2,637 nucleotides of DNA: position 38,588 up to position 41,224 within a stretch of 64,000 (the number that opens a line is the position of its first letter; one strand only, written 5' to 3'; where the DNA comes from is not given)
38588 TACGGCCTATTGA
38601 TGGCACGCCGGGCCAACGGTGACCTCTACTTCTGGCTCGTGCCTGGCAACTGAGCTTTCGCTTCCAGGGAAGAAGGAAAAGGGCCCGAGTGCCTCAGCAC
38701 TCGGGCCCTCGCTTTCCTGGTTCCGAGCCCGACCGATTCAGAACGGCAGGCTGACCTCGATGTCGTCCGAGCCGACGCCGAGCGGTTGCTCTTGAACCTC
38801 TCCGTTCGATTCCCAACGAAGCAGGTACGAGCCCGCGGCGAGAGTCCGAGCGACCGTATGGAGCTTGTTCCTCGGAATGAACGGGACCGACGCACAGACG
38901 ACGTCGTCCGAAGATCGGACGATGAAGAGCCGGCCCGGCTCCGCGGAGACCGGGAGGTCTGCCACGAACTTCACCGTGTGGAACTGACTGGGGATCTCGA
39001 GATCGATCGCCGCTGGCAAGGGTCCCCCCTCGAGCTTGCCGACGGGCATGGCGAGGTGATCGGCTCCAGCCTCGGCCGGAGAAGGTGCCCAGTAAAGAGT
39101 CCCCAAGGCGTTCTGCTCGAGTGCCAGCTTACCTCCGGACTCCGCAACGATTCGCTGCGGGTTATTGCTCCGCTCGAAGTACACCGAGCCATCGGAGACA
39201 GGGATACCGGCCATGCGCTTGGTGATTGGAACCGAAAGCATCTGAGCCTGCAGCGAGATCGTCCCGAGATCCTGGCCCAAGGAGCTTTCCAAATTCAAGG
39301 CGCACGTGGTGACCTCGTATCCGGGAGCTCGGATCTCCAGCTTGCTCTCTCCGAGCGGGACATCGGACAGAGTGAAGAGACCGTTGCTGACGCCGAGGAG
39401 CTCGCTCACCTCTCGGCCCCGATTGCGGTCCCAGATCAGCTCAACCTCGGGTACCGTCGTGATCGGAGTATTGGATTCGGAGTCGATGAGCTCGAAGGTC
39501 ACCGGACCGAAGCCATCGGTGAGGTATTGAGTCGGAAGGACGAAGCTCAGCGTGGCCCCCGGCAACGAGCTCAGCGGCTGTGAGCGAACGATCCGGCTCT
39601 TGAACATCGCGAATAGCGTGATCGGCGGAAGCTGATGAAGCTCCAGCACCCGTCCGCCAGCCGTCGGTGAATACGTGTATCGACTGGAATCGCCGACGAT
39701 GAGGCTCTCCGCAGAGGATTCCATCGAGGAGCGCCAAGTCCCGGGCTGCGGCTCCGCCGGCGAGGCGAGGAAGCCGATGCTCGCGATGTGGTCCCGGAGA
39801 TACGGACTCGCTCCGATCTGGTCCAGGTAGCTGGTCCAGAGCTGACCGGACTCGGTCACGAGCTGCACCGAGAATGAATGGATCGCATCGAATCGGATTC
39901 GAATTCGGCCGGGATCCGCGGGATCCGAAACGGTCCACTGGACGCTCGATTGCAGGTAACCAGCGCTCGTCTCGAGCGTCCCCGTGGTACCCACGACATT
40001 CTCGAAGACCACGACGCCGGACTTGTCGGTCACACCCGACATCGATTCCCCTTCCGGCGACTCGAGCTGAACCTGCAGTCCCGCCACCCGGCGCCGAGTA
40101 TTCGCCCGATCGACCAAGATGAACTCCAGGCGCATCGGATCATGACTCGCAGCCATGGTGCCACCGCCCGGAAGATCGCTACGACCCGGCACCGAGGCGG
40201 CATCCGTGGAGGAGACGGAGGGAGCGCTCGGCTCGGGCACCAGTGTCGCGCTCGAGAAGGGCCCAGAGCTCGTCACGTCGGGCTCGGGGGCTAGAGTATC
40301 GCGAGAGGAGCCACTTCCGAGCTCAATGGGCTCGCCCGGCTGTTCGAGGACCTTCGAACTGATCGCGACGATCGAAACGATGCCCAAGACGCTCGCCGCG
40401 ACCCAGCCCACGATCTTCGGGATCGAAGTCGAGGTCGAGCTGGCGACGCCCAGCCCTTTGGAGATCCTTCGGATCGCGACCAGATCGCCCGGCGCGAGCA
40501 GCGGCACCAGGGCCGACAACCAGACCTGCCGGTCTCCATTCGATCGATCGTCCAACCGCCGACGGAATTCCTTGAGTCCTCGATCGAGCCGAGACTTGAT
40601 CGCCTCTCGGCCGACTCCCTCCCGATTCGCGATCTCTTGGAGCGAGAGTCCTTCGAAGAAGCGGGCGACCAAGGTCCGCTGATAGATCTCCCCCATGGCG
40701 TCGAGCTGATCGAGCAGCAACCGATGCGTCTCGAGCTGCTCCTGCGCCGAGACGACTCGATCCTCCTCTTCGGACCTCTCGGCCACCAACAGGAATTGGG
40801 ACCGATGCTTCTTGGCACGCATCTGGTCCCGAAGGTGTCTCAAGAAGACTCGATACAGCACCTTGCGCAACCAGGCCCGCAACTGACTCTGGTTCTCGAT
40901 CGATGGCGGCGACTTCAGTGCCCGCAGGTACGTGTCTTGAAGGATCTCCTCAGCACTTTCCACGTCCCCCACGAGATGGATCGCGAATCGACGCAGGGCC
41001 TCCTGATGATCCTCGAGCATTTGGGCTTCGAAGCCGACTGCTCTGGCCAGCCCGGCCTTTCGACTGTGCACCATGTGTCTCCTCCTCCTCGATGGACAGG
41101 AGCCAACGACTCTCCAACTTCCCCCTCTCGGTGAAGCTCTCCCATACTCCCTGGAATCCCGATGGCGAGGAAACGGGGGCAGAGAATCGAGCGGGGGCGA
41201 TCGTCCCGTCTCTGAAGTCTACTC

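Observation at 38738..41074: ECF sigma factor covalently fused to a transmembrane segment and a large extracytoplasmic domain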

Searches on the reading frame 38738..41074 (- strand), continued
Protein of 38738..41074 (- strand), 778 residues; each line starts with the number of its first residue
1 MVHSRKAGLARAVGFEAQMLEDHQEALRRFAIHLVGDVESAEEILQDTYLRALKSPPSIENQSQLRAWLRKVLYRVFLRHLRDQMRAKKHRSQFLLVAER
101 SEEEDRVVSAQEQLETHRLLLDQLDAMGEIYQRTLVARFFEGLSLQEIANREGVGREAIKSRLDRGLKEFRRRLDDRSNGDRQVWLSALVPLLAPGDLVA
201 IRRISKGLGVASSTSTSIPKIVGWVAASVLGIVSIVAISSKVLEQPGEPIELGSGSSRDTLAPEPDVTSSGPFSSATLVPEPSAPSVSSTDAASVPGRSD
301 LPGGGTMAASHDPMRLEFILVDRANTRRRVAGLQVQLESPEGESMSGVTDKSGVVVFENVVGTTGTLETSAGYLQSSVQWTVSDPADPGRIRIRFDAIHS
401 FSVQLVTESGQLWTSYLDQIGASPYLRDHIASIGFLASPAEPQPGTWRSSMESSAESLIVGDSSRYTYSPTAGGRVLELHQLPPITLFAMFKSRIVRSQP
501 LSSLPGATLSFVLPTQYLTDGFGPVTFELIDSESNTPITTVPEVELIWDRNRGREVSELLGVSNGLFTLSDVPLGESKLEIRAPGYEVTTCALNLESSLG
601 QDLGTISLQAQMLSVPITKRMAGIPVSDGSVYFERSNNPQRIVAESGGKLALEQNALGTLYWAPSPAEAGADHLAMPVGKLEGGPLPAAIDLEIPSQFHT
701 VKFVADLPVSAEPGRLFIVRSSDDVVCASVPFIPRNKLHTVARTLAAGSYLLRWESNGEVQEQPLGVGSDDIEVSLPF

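Call 63: search_protein_families(library=pfam, proteins=[P0011, P0012, P0013, P0014, P0015, P0017], max_evalue=0.001)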
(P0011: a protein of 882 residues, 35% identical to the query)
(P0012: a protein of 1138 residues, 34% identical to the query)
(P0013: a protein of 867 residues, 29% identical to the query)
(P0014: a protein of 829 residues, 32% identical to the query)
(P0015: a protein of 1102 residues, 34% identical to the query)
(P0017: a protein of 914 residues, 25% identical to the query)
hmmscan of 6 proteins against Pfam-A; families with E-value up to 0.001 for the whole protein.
P0011 (882 aa): 5 families
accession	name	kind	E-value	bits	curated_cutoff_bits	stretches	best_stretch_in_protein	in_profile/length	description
PF13620.12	CarboxypepD_reg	-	7.6e-32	110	32.3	4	301-370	2-72/82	Carboxypeptidase regulatory-like domain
PF08281.18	Sigma70_r4_2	-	2e-11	43.8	25.7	1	109-160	3-54/54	Sigma-70, region 4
PF04542.20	Sigma70_r2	-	3.8e-10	39.8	24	1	18-77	7-67/71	Sigma-70 region 2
PF13715.12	CarbopepD_reg_2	-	4.1e-07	30.4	32.2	0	302-363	2-61/88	CarboxypepD_reg-like domain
PF04545.22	Sigma70_r4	-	1.5e-06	28.1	24.1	1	116-161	4-49/50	Sigma-70, region 4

P0012 (1138 aa): 8 families
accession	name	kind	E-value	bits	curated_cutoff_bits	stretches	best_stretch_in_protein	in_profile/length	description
PF13620.12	CarboxypepD_reg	-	5.6e-50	168.1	32.3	4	779-835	1-56/82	Carboxypeptidase regulatory-like domain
PF13715.12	CarbopepD_reg_2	-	8.6e-15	55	32.2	0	908-952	33-77/88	CarboxypepD_reg-like domain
PF08281.18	Sigma70_r4_2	-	2.3e-11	43.6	25.7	1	114-157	11-54/54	Sigma-70, region 4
PF04545.22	Sigma70_r4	-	8e-11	41.7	24.1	1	114-159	5-50/50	Sigma-70, region 4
PF04542.20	Sigma70_r2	-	7.4e-10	38.9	24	1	18-75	7-68/71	Sigma-70 region 2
PF15976.11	CooC_C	-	0.00019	21.8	29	0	694-743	13-62/93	CS1-pili formation C-terminal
PF00775.27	Dioxygenase_C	-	0.00041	20.3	27.3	0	465-528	31-91/182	Dioxygenase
PF13384.12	HTH_23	-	0.00055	20.1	24.6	0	122-152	10-40/50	Homeodomain-like domain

P0013 (867 aa): 9 families
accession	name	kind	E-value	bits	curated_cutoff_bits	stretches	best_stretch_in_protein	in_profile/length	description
PF13620.12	CarboxypepD_reg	-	3.2e-28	98.3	32.3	2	454-513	1-65/82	Carboxypeptidase regulatory-like domain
PF08281.18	Sigma70_r4_2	-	2e-08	34.2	25.7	1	104-154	3-53/54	Sigma-70, region 4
PF15976.11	CooC_C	-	8.9e-08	32.5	29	0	457-495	21-59/93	CS1-pili formation C-terminal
PF13715.12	CarbopepD_reg_2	-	9.1e-08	32.5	32.2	0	721-747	23-49/88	CarboxypepD_reg-like domain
PF04545.22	Sigma70_r4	-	1e-06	28.6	24.1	1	111-156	4-49/50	Sigma-70, region 4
PF00775.27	Dioxygenase_C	-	2.6e-06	27.5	27.3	0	674-738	31-90/182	Dioxygenase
PF20598.4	DUF6795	-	7.2e-06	26.7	27.4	0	712-741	19-48/103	Domain of unknown function (DUF6795)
PF25020.1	TTR_TEN1-4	-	1.6e-05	25.2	27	0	673-695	7-29/86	Teneurin TTR-like domain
PF04542.20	Sigma70_r2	-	4.2e-05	23.7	24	1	17-75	7-70/71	Sigma-70 region 2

P0014 (829 aa): 16 families
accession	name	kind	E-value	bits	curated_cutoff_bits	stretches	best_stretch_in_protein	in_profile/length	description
PF13620.12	CarboxypepD_reg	-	3.2e-54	181.7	32.3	5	460-545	2-81/82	Carboxypeptidase regulatory-like domain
PF13715.12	CarbopepD_reg_2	-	3.5e-15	56.2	32.2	0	270-317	1-45/88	CarboxypepD_reg-like domain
PF02369.22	Big_1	-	1.6e-14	54.2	34.9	0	550-611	20-82/93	Bacterial Ig-like domain (group 1)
PF10670.15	DUF4198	-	2e-13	51.4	34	0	451-520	140-206/209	Domain of unknown function (DUF4198)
PF04542.20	Sigma70_r2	-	4e-11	43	24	1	11-73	5-71/71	Sigma-70 region 2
PF17820.7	PDZ_6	-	5.2e-11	42.5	27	1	757-811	2-54/54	PDZ domain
PF00595.29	PDZ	-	1.9e-09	38.2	23.2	1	741-809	9-80/81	PDZ domain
PF00775.27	Dioxygenase_C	-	1.9e-08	34.4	27.3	0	363-382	32-51/182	Dioxygenase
PF08281.18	Sigma70_r4_2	-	2.5e-08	33.8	25.7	1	101-152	3-54/54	Sigma-70, region 4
PF04545.22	Sigma70_r4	-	5.6e-08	32.6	24.1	1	108-154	4-50/50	Sigma-70, region 4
PF20598.4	DUF6795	-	2.5e-06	28.2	27.4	0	368-411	5-45/103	Domain of unknown function (DUF6795)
PF17210.9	SdrD_B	-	3.6e-06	27.6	29.7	0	281-330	22-72/112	SdrD B-like domain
PF13180.12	PDZ_2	-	3.4e-05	24.5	27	1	743-814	2-72/80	PDZ domain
PF17802.7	SpaA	-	4.9e-05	23.9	23.1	0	466-533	9-76/91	Prealbumin-like fold domain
PF09430.16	EMC7_beta-sandw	-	0.00022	21.8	26.6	0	496-543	22-69/122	ER membrane protein complex subunit 7, beta-sandwich domain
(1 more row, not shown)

P0015 (1102 aa): 9 families
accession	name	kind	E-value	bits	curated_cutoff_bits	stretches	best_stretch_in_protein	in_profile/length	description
PF13620.12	CarboxypepD_reg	-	1.8e-34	118.4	32.3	2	734-815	1-79/82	Carboxypeptidase regulatory-like domain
PF04542.20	Sigma70_r2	-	9.8e-14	51.4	24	1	25-91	2-70/71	Sigma-70 region 2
PF08281.18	Sigma70_r4_2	-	2.6e-12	46.6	25.7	1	118-169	3-54/54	Sigma-70, region 4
PF13715.12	CarbopepD_reg_2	-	6e-08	33.1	32.2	0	685-707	28-51/88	CarboxypepD_reg-like domain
PF10670.15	DUF4198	-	2.7e-07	31.4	34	1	648-709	149-208/209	Domain of unknown function (DUF4198)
PF04545.22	Sigma70_r4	-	5.1e-07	29.5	24.1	1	122-171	1-50/50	Sigma-70, region 4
PF20598.4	DUF6795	-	5.4e-06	27.1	27.4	0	648-701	1-49/103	Domain of unknown function (DUF6795)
PF02369.22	Big_1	-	5.1e-05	23.7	34.9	0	1009-1063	18-66/93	Bacterial Ig-like domain (group 1)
PF00775.27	Dioxygenase_C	-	0.00029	20.8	27.3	0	285-321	18-53/182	Dioxygenase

P0017 (914 aa): 4 families
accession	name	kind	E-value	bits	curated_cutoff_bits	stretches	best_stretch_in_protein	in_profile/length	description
PF08281.18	Sigma70_r4_2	-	6.5e-12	45.4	25.7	1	126-174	3-51/54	Sigma-70, region 4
PF04542.20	Sigma70_r2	-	4.9e-10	39.5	24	1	29-96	1-70/71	Sigma-70 region 2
PF04545.22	Sigma70_r4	-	8.2e-05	22.5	24.1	1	130-174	1-45/50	Sigma-70, region 4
PF07638.17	Sigma70_ECF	-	8.7e-05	22.9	21.1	1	60-177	60-179/185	ECF sigma factor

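Call 65: predict_structure(alignment_id=A2)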
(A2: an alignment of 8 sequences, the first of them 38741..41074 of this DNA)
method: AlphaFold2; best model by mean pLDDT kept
length: 778 residues; sequences in the alignment: 8
mean_pLDDT: 50.0   pTM: 0.24
mean pLDDT of the five models: 50.0, 47.6, 47.1, 47.1, 47.0
residues with pLDDT >= 90: 0; 70-90: 186; 50-70: 172; < 50: 420
segments of 3 or more residues with pLDDT < 50: 1-13, 93-109, 191-310, 323-326, 384-483, 503-509, 517-522, 590-703, 708-711, 734-747, 766-778
pLDDT, mean of each block of 10 residues (from residue 1): 35 58 80 77 84 75 77 83 66 45 44 62 80 76 77 83 80 74 60 42 40 33 38 35 34 28 30 30 30 30 32 62 53 79 80 73 68 54 42 30 29 42 32 27 24 26 26 29 61 62 49 50 67 66 67 62 73 59 56 38 23 23 26 32 29 28 27 26 31 39 47 62 65 45 45 65 53 27
secondary structure, 60 per line:
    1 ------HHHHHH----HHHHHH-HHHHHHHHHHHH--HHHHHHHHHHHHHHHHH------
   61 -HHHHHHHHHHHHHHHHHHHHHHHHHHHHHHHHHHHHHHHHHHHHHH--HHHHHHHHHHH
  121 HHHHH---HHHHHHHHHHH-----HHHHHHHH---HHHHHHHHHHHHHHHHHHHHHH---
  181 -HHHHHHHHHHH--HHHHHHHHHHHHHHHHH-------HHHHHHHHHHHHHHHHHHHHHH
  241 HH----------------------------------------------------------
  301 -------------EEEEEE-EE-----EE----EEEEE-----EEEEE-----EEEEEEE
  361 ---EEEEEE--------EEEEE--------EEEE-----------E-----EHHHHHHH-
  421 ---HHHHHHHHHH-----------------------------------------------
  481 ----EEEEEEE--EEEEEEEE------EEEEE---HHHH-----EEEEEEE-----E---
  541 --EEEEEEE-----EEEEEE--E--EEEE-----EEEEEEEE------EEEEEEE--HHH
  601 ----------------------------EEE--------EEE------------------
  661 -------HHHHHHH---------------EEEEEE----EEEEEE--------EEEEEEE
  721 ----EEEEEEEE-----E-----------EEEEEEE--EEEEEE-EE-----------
elements in order (helices of 4 or more, strands of 3 or more residues): H7-12 H17-22 H24-35 H38-54 H62-107 H110-125 H129-139 H145-152 H156-177 H182-192 H195-211 H219-242 E314-319 E334-338 E344-348 E354-360 E364-369 E378-382 E391-394 H413-419 H424-433 E485-491 E494-501 E508-512 H516-519 E525-531 E543-549 E555-560 E566-569 E575-582 E589-595 E629-631 E640-642 H668-674 E690-695 E700-705 E714-720 E725-732 E750-756 E759-764

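Call 72: fold_search(model_id=the predicted structure, library=pdb)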
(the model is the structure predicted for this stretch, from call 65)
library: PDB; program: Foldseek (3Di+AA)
matches with E <= 10: 1431; with E <= 0.001: 24
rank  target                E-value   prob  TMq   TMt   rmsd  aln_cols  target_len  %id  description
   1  6dv9_F                2.7e-05  1.00  0.09  0.35  13.0       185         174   23  Crystal structure of Mycobacterium tuberculosis transcription initiation complex(ECF sigma factor L) containing 5nt RN (released 2019-02-20)
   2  5wuq_B                5.3e-05  1.00  0.08  0.38  21.2       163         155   18  Crystal structure of SigW in complex with its anti-sigma RsiW, a zinc binding form (released 2017-03-29)
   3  5wur_A                5.9e-05  1.00  0.09  0.40  21.0       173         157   17  Crystal structure of SigW in complex with its anti-sigma RsiW, an oxdized form (released 2017-03-29)
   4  5wuq_A                5.9e-05  1.00  0.08  0.36  20.8       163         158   20  Crystal structure of SigW in complex with its anti-sigma RsiW, a zinc binding form (released 2017-03-29)
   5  6jcx_F                7.7e-05  1.00  0.12  0.34   9.5       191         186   22  Mycobacterium tuberculosis transcription initiation complex with ECF sigma factor sigma H and 6nt RNA (released 2019-05-29)
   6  9m9e_F                8.6e-05  1.00  0.14  0.56   5.9       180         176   21  Structural Basis of Pausing During Transcription Initiation in Mycobacterium tuberculosis (released 2026-01-14)
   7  6kon_F                9.1e-05  1.00  0.10  0.32  10.1       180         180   22  Mycobacterium tuberculosis initial transcription complex comprising sigma H and 5'-OH RNA of 5 nt (released 2020-03-11)
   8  6kop_F                1.1e-04  1.00  0.10  0.42  11.0       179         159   21  Mycobacterium tuberculosis initial transcription complex comprising sigma H and 5'-OH RNA of 9 nt (released 2020-03-11)
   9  6dxo_A                1.3e-04  1.00  0.08  0.39  19.1       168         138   24  1.8 A structure of RsbN-BldN complex. (released 2018-07-11)
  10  8z6g_B                1.3e-04  1.00  0.08  0.33  17.6       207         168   19  the AlgU-MucAcyto complex structure in Pseudomonas aeruginosa (released 2024-05-08)
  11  9m98_F                1.5e-04  1.00  0.10  0.40  10.1       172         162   22  Structural Basis of Pausing During Transcription Initiation in Mycobacterium tuberculosis (released 2026-01-14)
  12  5uxx_C                2.4e-04  1.00  0.09  0.38  20.9       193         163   23  Co-crystal structure of the sigma factor RpoE in complex with the anti-sigma factor NepR from Bartonella quintana (released 2018-02-28)
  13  5zx2_F                2.6e-04  1.00  0.11  0.35   9.1       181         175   21  Mycobacterium tuberculosis RNA polymerase transcription initiation complex with ECF sigma factor sigma H and 7nt RNA (released 2019-03-20)
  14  8z6g_D                2.6e-04  1.00  0.08  0.33  17.4       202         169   19  the AlgU-MucAcyto complex structure in Pseudomonas aeruginosa (released 2024-05-08)
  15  6koo_F                2.9e-04  1.00  0.11  0.33  10.2       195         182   22  Mycobacterium tuberculosis initial transcription complex comprising sigma H and 5'-OH RNA of 7 nt (released 2020-03-11)
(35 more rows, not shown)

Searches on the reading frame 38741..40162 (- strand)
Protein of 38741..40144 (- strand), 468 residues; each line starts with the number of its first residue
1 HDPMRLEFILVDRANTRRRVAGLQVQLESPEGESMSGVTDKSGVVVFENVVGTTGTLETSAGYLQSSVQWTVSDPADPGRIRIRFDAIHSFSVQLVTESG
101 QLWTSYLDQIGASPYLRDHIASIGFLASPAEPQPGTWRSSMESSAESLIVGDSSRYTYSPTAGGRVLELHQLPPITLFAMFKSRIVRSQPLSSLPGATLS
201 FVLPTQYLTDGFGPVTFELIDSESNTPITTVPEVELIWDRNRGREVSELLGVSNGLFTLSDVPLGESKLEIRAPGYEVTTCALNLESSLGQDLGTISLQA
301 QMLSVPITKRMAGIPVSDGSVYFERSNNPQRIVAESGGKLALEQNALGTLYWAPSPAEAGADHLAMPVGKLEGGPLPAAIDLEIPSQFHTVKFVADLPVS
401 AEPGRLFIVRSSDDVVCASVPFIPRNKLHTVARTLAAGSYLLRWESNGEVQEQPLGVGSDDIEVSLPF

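Call 22: find_related_loci(query=window:38741-40144:-, collection=genome_contigs, flank=8000)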
Query window:38741-40144:- (468 aa) in genome_contigs; peptide patterns used: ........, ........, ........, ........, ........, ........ (x = any residue, [..] = any of these).
61 stretches matched a pattern, but none encodes a relative of the query by tblastn (E <= 1e-3).

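Call 76: predict_structure(alignment_id=A5)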
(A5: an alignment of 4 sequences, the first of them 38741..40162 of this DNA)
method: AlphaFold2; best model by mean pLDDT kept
length: 474 residues; sequences in the alignment: 4
mean_pLDDT: 59.1   pTM: 0.34
mean pLDDT of the five models: 59.1, 59.0, 57.5, 55.2, 49.7
residues with pLDDT >= 90: 1; 70-90: 161; 50-70: 175; < 50: 137
segments of 3 or more residues with pLDDT < 50: 1-6, 134-157, 244-255, 308-393
pLDDT, mean of each block of 10 residues (from residue 1): 54 78 68 84 82 85 70 74 67 63 79 65 58 43 36 46 52 61 65 71 71 63 80 65 46 48 67 65 65 67 61 23 27 28 27 26 26 24 26 63 68 76 70 71 76 74 73 70
secondary structure, 60 per line:
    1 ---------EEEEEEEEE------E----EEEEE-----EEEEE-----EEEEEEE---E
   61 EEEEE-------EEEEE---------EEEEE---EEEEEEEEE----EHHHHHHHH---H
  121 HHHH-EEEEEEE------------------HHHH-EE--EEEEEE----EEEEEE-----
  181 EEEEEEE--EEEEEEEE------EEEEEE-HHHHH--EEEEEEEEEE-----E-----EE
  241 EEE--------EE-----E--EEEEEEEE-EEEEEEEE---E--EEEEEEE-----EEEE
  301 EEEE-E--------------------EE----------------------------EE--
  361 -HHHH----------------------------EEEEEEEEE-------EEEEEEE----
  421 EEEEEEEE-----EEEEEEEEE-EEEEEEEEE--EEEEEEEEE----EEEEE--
elements in order: E10-18 E30-34 E40-44 E50-56 E60-65 E73-77 E87-91 E95-103 H109-116 H120-124 E126-132 H151-154 E160-165 E170-175 E181-187 E190-197 E204-209 H211-215 E218-227 E239-243 E262-269 E271-278 E285-291 E297-304 H362-365 E394-402 E410-416 E421-428 E434-442 E444-452 E455-463 E468-472

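Call 108: find_related_loci(query=A8, collection=metagenome_contigs, flank=8000)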
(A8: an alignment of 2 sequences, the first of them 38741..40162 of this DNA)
Query A8 (474 aa) in metagenome_contigs; peptide patterns used: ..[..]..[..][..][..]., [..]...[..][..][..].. (x = any residue, [..] = any of these).
194 stretches matched a pattern, but none encodes a relative of the query by tblastn (E <= 1e-3).
